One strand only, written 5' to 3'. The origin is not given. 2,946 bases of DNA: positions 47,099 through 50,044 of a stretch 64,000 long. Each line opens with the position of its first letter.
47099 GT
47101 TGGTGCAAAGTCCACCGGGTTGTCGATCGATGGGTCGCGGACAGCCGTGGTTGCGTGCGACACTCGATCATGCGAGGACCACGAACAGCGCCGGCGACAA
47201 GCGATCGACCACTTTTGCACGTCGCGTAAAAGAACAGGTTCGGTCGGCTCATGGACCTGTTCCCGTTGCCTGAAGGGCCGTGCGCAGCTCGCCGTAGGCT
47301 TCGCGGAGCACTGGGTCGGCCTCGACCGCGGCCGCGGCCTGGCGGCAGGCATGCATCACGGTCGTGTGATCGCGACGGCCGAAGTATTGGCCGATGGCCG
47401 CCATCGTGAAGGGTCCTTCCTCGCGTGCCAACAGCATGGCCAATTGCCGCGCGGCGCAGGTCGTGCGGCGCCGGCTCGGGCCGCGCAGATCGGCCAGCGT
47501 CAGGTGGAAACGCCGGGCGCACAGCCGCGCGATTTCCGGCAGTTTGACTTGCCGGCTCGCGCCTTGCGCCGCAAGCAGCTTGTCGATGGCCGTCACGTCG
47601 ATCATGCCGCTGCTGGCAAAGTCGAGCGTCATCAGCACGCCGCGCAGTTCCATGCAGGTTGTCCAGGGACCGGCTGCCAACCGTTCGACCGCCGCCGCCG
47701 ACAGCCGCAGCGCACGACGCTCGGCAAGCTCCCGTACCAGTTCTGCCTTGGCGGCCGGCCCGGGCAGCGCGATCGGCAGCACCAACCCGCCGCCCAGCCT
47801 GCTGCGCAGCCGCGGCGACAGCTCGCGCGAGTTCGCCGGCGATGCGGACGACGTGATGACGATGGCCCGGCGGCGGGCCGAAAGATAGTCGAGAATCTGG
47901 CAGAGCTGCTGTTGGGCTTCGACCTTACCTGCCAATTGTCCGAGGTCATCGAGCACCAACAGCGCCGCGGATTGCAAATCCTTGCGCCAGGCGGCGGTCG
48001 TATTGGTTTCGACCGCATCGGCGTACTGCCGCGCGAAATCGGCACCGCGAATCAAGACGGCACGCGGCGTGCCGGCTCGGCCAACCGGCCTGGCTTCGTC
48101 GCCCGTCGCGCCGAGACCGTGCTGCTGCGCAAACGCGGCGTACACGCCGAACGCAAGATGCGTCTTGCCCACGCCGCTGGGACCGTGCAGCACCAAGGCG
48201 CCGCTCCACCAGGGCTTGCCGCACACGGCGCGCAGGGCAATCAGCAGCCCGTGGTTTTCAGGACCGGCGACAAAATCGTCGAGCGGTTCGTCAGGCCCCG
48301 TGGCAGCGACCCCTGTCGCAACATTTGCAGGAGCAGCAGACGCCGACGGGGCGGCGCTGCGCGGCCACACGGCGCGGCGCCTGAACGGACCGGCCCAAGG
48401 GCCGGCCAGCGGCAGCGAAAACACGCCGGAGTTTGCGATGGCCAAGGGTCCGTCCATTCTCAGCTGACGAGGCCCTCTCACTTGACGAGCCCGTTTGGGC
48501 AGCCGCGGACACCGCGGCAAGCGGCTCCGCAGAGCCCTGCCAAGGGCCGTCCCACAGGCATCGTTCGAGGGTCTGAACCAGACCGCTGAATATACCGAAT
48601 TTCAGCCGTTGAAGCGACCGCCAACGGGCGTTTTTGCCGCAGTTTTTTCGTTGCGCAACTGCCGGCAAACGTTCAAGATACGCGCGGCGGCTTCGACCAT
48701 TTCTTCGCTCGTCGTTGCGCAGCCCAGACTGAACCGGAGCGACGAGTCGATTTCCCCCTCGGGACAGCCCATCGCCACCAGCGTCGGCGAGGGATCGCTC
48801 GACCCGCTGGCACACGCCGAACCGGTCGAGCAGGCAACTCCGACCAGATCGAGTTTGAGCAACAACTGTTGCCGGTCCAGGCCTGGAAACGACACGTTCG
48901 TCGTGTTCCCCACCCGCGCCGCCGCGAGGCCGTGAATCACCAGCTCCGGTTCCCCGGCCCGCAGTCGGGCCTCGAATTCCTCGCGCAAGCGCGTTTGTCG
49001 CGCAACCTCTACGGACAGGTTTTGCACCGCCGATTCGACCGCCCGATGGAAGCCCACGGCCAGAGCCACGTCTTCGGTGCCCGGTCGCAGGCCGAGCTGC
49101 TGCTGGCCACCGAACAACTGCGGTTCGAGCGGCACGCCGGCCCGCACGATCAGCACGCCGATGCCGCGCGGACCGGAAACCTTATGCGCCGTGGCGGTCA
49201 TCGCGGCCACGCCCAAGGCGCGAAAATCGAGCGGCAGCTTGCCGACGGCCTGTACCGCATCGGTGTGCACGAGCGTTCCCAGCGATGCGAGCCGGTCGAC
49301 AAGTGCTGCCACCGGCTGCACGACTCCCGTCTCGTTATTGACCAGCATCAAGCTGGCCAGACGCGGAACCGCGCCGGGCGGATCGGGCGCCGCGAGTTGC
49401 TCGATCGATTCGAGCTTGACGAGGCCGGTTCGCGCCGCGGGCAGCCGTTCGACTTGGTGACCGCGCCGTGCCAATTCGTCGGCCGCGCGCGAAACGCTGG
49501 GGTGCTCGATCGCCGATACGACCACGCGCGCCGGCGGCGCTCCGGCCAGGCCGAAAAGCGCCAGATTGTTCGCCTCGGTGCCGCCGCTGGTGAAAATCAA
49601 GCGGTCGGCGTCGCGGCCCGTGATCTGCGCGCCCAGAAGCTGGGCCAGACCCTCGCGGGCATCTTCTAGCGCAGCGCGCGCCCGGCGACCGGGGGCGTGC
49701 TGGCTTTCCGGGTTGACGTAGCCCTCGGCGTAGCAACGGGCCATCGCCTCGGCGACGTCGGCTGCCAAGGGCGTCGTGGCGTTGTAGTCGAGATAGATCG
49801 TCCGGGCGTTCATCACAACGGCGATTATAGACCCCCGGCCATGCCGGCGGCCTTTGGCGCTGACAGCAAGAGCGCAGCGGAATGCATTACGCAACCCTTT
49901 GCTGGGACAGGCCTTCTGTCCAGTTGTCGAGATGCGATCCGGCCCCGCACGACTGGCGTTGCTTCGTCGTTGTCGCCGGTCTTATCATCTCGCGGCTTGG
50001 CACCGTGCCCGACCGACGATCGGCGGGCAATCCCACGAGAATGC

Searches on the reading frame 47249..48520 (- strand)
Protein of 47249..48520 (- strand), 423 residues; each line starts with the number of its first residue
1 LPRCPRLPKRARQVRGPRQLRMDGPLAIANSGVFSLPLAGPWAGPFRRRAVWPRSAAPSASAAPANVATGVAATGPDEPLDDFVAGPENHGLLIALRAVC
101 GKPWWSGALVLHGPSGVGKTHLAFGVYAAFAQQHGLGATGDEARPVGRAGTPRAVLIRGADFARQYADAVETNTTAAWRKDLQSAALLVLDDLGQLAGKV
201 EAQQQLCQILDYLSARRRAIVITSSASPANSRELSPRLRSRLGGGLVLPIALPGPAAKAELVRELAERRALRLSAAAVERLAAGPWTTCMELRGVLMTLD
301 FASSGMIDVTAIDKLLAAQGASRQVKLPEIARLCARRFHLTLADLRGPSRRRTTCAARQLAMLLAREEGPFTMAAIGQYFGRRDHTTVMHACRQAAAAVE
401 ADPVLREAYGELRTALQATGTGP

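Call 47: search_protein_families(library=pfam, proteins=[window:47249-48520:-], max_evalue=0.001)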
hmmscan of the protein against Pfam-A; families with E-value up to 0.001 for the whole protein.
window:47249-48520:- (423 aa): 5 families
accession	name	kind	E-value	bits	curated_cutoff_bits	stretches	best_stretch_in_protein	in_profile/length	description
PF08299.17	Bac_DnaA_C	-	3.2e-20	72.4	31.5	1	329-394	3-68/69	Bacterial dnaA protein helix-turn-helix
PF00308.24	Bac_DnaA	-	1e-19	71.8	23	1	80-247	7-160/162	Bacterial DnaA ATPAse domain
PF13191.12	AAA_16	-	6.7e-07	30.4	32.6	1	102-222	23-136/167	AAA ATPase domain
PF00004.35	AAA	-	2.2e-06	28.6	21.2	1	110-242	2-123/131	ATPase family associated with various cellular activities (AAA)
PF01695.23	IstB_IS21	-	3.3e-06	27.2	24.1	1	109-227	95-195/238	IstB-like ATP binding protein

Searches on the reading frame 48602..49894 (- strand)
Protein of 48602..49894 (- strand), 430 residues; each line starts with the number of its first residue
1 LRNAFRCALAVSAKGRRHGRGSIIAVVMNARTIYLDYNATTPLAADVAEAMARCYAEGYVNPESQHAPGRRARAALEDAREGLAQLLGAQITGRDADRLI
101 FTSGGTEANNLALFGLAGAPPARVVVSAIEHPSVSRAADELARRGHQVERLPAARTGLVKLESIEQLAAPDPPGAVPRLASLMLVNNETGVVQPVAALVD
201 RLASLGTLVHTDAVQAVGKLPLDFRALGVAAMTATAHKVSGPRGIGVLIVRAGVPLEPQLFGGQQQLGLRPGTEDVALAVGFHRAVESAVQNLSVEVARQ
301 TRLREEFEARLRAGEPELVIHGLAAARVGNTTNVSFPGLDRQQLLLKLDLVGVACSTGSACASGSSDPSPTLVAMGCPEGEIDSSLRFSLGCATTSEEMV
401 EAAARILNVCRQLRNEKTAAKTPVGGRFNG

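Call 47: search_protein_families(library=pfam, proteins=[window:48602-49894:-], max_evalue=0.001)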
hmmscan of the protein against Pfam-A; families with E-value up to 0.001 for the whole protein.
window:48602-49894:- (430 aa): 2 families
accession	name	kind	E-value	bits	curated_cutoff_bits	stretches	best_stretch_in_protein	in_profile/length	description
PF00266.25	Aminotran_5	-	3.7e-61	207.6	21.5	1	33-398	1-367/371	Aminotransferase class-V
PF00155.27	Aminotran_1_2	-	3.1e-05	23.8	19.7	1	76-198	44-168/361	Aminotransferase class I and II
